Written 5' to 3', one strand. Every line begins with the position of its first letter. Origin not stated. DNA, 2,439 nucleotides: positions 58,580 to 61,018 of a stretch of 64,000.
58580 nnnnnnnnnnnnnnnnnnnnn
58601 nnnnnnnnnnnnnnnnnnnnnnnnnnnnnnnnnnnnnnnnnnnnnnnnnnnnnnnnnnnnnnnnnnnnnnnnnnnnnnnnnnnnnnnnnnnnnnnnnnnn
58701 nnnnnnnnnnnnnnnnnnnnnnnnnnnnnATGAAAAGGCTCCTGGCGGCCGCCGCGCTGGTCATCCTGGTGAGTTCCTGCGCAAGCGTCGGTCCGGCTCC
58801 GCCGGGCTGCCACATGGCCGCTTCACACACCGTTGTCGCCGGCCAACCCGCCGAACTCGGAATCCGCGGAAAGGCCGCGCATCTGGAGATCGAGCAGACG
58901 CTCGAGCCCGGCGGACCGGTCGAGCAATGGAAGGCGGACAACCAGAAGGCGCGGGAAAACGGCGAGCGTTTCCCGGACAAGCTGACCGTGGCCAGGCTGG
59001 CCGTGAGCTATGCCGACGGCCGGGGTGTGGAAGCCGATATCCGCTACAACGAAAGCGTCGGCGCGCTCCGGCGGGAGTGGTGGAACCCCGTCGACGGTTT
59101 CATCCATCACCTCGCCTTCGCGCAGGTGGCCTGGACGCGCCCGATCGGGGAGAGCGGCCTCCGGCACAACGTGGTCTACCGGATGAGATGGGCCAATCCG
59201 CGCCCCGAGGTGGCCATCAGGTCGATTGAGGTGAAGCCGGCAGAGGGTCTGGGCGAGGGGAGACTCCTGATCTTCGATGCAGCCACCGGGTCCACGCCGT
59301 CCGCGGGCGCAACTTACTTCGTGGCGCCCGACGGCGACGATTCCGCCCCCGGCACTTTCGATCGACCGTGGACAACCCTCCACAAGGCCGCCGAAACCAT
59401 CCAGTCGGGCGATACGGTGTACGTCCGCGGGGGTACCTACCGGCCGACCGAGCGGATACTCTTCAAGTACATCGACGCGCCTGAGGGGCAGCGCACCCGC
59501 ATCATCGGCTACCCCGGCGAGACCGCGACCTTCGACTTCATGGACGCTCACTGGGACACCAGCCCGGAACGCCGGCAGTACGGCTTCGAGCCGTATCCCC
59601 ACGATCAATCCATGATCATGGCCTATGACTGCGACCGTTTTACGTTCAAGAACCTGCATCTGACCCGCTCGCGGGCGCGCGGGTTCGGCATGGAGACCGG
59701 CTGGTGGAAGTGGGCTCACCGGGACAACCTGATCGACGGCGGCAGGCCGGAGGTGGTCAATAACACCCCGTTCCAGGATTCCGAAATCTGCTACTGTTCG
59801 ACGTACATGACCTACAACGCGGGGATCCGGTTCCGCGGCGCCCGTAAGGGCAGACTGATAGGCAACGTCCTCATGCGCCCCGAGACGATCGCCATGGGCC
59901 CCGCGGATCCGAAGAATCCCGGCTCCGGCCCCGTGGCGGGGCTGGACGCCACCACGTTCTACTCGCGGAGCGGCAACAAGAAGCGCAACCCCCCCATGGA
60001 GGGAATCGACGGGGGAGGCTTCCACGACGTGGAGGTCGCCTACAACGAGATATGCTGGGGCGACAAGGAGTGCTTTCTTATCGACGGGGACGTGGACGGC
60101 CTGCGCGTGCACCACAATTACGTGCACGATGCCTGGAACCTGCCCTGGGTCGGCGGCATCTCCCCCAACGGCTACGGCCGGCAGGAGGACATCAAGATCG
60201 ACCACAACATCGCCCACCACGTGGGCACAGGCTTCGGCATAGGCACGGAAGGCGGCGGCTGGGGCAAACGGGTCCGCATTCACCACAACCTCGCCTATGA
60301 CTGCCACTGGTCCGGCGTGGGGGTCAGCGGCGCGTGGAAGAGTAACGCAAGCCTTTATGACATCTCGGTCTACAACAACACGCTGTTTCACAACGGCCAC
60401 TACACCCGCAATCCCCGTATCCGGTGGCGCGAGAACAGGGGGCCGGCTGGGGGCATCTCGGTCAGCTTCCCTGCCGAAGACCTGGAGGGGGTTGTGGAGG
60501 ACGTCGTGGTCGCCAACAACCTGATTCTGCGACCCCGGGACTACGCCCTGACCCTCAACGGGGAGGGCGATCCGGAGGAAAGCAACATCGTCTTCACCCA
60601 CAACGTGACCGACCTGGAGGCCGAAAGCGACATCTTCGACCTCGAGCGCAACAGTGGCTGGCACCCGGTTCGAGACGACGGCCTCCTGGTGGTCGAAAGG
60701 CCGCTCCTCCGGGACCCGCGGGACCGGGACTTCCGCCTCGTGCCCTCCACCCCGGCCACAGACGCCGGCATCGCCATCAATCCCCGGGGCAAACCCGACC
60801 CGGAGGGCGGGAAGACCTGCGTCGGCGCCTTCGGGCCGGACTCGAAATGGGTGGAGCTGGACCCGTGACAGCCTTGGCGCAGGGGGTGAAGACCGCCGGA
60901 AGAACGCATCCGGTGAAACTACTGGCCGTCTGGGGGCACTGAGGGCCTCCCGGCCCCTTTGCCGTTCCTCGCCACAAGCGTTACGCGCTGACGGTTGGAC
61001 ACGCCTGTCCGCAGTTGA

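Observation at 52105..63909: Cluster of three large secreted right-handed beta-helix proteins around an AraC regulator, a CoA-transferase and a split MaoC hydratase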

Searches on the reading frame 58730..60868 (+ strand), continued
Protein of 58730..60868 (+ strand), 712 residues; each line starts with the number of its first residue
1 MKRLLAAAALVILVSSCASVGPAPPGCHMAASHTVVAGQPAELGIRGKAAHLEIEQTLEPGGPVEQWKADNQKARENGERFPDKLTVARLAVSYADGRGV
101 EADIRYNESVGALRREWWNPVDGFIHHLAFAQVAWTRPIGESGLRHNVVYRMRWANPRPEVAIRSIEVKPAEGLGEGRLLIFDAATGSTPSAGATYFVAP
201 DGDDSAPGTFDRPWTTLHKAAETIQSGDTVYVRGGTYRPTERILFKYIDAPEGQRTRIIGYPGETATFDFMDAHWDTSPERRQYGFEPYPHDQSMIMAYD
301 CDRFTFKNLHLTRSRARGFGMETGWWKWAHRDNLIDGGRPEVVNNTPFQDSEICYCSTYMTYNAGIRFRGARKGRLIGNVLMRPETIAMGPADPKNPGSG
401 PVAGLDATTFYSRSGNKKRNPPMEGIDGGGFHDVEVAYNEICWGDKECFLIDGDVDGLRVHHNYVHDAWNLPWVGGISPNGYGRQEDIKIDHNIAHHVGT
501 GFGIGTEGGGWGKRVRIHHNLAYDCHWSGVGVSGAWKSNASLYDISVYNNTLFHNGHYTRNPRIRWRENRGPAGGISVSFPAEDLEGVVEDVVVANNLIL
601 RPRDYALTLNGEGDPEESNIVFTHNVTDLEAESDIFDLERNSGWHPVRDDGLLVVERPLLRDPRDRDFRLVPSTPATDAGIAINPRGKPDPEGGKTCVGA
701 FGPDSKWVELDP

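Call 106: find_encoding_contigs(protein=P0001, flank=10000, max_places=2)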
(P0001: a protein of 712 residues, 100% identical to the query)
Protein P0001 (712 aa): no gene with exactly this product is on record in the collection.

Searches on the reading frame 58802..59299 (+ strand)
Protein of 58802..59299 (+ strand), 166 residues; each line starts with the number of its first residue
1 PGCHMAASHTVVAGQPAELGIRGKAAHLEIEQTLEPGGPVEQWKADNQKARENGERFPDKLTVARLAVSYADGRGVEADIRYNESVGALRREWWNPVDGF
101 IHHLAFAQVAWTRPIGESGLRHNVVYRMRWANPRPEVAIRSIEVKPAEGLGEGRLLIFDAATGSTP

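Call 69: search_protein_families(library=pfam, proteins=[window:58802-59299:+], max_evalue=10)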
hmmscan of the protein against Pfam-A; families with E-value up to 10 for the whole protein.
window:58802-59299:+ (166 aa): 0 families

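Call 81: search_protein_representatives(alignment_id=A4)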
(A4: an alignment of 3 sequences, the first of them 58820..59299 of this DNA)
Query: 3 sequences, 197 profile positions. Proteins with E-value up to 0.001 (for the whole library): 2072; up to 1e-10: 354; up to 1e-30: 41. The best 150 are listed.
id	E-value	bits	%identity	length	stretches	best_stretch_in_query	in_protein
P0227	2.0e-158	540.0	-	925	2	1-195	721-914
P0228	4.9e-89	313.6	-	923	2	7-195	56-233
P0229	4.1e-69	248.5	-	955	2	12-196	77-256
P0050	1.4e-68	246.8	-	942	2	51-195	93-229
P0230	7.8e-67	241.1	-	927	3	42-195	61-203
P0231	2.6e-64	232.9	-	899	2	45-194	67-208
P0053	6.9e-61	221.7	-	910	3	43-194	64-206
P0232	1.4e-56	207.7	-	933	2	19-195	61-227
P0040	7.9e-55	201.9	-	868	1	4-195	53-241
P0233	2.6e-53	197.0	-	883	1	3-195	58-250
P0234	5.1e-52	192.8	-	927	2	5-196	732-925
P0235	1.9e-51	190.9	-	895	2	3-195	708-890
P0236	2.3e-50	187.4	-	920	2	10-195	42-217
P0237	2.6e-48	180.7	-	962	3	52-194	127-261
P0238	1.9e-45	171.3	-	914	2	5-193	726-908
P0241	1.6e-40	155.2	-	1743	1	4-196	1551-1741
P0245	2.6e-35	138.2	-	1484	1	4-196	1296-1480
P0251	5.1e-34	134.0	-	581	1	4-196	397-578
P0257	5.2e-32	127.5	-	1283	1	6-196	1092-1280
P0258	7.4e-32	127.0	-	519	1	3-196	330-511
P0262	2.2e-31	125.4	-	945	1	6-196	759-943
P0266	1.8e-30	122.4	-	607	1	6-195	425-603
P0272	2.3e-29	118.8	-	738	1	6-194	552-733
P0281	1.8e-27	112.6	-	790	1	4-196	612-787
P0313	8.1e-23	97.5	-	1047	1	5-195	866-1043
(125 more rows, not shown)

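Call 82: search_protein_families(library=pfam, proteins=[P0241, P0245, P0257, P0251, P0258, P0266, P0272, P0281, P0313, P0262], max_evalue=0.0001)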
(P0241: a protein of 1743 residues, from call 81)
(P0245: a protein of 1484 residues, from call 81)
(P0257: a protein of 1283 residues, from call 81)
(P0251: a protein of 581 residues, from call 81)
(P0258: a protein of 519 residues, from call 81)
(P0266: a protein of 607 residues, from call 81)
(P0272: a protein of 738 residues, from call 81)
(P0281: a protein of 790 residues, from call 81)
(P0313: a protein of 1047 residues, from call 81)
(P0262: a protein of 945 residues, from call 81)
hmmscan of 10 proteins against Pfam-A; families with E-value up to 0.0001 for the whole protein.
P0241 (1743 aa): 3 families
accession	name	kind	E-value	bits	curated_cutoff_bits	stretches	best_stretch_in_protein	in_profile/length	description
PF00703.27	Glyco_hydro_2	-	1.1e-14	55.5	23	1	431-539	5-109/109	Glycosyl hydrolases family 2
PF02836.23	Glyco_hydro_2_C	-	1.9e-07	31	21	1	593-703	64-163/302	Glycosyl hydrolases family 2, TIM barrel domain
PF22666.2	Glyco_hydro_2_N2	-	6.3e-06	26.8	27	1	289-371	44-126/167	Glycosyl hydrolase 2 galactose-binding domain-like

P0245 (1484 aa): 3 families
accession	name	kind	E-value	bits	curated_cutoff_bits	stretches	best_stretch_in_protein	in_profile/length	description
PF00703.27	Glyco_hydro_2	-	4.2e-14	53.7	23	1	173-281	4-109/109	Glycosyl hydrolases family 2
PF22666.2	Glyco_hydro_2_N2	-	2.8e-05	24.7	27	1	34-104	50-120/167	Glycosyl hydrolase 2 galactose-binding domain-like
PF02836.23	Glyco_hydro_2_C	-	6.4e-05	22.7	21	1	338-453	62-163/302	Glycosyl hydrolases family 2, TIM barrel domain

P0257 (1283 aa): 2 families
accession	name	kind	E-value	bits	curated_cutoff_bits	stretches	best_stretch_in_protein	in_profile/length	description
PF00703.27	Glyco_hydro_2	-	1.9e-11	45.2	23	1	2-96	23-109/109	Glycosyl hydrolases family 2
PF02836.23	Glyco_hydro_2_C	-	4.8e-05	23.1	21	1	205-267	114-164/302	Glycosyl hydrolases family 2, TIM barrel domain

P0251 (581 aa): 0 families

P0258 (519 aa): 1 family
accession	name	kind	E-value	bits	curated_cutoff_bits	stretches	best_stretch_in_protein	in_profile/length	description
PF13229.12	Beta_helix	-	8.6e-08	32.4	25.9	1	48-201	18-145/158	Right handed beta helix region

P0266 (607 aa): 0 families

P0272 (738 aa): 1 family
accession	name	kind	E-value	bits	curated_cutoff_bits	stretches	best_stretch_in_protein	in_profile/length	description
PF24607.1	CBM_AftD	-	1.5e-05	25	27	1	350-438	37-122/149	Arabinofuranosyltransferase D, third carbohydrate binding module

P0281 (790 aa): 0 families

P0313 (1047 aa): 1 family
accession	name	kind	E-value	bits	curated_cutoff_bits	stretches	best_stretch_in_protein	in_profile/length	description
PF24607.1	CBM_AftD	-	5.2e-05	23.3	27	0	669-759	38-126/149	Arabinofuranosyltransferase D, third carbohydrate binding module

P0262 (945 aa): 0 families
